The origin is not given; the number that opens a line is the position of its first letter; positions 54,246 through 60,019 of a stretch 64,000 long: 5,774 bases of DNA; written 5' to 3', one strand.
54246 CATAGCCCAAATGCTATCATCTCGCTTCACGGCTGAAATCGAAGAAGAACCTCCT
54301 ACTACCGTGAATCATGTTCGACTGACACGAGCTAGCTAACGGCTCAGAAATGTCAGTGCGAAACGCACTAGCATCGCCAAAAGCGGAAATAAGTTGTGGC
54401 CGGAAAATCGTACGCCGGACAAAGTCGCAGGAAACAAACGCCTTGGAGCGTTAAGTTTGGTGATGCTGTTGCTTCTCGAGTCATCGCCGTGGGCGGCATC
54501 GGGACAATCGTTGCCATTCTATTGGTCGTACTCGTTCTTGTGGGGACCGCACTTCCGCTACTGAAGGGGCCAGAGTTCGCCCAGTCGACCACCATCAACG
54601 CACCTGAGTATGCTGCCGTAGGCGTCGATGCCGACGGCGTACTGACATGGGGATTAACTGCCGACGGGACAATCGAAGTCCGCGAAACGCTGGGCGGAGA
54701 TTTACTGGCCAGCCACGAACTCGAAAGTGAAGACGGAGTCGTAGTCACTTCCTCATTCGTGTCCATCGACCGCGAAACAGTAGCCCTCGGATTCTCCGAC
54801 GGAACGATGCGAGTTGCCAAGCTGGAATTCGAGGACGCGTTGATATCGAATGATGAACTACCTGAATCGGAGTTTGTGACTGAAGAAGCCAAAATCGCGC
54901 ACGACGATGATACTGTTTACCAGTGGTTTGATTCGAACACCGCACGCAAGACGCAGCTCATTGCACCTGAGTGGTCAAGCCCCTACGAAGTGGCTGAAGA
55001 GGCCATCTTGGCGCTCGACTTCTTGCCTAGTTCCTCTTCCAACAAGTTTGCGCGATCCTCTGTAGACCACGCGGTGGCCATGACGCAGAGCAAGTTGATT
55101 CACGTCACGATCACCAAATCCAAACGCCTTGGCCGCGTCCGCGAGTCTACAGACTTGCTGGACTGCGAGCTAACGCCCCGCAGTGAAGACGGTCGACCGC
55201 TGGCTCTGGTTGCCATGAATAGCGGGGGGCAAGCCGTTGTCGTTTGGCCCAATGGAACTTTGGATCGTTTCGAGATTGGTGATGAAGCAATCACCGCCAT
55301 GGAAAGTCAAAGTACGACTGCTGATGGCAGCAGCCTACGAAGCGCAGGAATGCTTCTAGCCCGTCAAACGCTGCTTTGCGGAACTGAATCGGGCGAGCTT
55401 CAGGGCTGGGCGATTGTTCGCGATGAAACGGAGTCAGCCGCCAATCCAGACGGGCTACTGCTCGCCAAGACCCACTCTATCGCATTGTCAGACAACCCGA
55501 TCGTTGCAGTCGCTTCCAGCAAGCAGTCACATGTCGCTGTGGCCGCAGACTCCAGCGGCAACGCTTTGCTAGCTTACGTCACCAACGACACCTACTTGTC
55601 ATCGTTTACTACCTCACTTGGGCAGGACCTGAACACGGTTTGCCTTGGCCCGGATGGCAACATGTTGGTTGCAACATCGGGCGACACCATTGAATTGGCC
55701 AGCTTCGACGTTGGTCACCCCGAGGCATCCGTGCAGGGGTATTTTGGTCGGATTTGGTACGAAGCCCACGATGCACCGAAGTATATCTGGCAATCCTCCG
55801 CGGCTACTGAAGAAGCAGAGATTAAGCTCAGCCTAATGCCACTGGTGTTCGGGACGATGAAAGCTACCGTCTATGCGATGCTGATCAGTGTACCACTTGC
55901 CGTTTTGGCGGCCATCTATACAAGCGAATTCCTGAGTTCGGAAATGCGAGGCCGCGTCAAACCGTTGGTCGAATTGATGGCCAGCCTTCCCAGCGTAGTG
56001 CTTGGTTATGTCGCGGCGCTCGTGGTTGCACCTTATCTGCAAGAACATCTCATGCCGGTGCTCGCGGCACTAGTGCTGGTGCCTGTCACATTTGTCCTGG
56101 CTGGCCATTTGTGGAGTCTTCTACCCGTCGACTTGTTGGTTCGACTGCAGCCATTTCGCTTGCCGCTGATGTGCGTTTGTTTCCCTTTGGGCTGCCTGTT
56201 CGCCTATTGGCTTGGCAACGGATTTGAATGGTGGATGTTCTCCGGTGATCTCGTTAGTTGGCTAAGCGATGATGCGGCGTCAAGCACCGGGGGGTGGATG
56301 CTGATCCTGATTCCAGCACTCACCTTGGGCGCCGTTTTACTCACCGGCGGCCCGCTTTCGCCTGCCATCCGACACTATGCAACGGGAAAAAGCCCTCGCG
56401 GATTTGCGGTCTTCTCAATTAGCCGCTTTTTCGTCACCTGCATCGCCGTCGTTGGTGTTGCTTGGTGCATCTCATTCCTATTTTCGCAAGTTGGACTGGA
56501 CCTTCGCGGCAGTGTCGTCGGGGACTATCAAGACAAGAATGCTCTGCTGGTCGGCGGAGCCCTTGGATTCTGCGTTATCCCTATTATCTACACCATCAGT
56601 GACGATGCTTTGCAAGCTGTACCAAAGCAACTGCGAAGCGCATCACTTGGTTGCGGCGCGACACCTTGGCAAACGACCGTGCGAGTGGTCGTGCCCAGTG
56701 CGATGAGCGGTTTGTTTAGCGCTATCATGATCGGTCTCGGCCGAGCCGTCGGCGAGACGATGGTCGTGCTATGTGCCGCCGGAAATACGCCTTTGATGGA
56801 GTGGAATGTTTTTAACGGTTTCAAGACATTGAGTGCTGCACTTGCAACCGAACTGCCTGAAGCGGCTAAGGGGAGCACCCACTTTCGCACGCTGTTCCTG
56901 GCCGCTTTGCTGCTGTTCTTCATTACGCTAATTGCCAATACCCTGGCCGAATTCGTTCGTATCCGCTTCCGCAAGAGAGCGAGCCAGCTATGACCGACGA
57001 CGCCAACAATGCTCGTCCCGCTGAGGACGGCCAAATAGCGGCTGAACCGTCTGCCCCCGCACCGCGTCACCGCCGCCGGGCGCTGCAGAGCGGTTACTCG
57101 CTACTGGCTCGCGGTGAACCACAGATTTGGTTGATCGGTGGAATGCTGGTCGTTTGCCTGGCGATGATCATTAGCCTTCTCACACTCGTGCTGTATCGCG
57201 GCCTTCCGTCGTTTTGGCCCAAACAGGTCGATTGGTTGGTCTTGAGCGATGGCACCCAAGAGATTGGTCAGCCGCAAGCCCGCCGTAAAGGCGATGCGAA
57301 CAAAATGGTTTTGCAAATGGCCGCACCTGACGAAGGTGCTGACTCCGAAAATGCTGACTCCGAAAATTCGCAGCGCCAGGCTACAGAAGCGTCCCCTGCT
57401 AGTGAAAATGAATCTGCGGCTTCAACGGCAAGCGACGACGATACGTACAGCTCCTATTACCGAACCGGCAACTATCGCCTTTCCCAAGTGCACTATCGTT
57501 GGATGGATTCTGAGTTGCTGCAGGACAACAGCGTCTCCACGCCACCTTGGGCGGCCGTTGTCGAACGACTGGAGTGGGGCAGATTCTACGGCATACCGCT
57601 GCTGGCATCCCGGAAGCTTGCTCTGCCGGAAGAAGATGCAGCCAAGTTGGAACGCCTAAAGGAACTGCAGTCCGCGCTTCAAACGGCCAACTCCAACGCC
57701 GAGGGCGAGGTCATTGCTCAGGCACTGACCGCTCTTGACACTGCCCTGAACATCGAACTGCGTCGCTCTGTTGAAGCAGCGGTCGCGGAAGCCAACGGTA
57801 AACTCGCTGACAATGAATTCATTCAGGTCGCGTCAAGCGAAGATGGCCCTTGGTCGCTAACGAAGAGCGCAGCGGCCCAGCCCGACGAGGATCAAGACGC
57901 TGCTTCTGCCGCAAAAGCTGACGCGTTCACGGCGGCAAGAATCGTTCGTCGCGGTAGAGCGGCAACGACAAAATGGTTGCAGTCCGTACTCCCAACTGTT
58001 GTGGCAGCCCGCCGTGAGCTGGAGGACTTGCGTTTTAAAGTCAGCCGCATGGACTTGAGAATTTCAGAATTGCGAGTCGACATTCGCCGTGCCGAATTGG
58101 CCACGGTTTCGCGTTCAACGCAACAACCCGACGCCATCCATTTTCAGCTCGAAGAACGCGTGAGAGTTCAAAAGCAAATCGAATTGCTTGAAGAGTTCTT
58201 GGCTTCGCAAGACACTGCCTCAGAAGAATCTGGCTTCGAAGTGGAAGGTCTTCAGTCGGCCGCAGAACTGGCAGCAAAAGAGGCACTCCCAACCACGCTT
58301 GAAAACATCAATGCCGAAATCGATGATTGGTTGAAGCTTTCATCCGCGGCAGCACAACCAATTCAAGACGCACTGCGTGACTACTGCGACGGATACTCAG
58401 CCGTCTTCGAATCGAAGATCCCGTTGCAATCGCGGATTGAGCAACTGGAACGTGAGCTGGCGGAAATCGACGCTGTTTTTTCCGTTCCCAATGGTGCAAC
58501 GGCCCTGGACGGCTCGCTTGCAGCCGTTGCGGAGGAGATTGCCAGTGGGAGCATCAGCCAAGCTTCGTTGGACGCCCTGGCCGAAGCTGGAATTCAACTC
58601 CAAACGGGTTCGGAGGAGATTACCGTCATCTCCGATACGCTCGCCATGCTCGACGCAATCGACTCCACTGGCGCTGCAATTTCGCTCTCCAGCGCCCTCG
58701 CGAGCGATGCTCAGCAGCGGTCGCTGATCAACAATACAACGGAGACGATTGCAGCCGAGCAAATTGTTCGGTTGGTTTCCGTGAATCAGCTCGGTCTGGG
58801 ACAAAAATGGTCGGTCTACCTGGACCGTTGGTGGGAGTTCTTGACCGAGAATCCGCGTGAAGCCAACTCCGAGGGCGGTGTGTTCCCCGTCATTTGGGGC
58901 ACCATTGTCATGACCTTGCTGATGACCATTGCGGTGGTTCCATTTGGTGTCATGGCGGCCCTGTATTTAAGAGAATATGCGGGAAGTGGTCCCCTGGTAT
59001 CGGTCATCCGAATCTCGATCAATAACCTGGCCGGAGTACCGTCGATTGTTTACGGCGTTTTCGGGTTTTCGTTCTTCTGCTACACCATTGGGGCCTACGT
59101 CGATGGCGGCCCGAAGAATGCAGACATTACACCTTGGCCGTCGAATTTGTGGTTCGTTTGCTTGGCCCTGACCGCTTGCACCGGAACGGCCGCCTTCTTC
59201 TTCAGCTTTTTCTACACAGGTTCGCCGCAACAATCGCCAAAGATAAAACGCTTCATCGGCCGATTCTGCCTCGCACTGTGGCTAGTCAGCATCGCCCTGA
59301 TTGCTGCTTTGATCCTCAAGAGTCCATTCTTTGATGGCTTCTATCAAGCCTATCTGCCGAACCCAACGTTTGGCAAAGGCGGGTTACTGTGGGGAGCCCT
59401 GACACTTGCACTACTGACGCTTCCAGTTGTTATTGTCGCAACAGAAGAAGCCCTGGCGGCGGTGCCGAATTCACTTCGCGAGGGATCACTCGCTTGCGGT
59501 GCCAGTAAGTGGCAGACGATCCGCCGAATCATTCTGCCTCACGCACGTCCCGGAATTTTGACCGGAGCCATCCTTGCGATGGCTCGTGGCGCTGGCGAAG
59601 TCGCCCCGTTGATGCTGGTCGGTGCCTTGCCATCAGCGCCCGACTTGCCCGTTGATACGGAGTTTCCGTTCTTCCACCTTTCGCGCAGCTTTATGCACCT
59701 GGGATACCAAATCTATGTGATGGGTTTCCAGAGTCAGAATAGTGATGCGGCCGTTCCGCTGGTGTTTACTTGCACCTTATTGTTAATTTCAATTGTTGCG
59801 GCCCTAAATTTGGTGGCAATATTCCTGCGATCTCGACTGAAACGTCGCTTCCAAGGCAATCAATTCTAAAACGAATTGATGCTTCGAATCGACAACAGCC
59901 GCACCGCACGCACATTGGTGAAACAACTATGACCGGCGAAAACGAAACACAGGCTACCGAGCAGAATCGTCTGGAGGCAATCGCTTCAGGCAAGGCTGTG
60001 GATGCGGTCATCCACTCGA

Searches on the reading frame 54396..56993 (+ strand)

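Call 66: search_protein_families(library=pfam, proteins=[window:54396-56993:+], max_evalue=0.0001)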
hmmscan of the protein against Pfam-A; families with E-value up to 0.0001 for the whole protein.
window:54396-56993:+ (865 aa): 1 family
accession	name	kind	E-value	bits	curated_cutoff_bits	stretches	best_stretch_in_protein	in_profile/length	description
PF00528.27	BPD_transp_1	-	2e-09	37.9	26.4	1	668-855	12-179/184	Binding-protein-dependent transport system inner membrane component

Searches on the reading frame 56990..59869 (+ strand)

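Call 66: search_protein_families(library=pfam, proteins=[window:56990-59869:+], max_evalue=0.0001)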
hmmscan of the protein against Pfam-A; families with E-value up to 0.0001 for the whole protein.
window:56990-59869:+ (959 aa): 1 family
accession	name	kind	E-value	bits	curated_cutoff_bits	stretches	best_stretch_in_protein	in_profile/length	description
PF00528.27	BPD_transp_1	-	4.4e-12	46.5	26.4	1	749-954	13-182/184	Binding-protein-dependent transport system inner membrane component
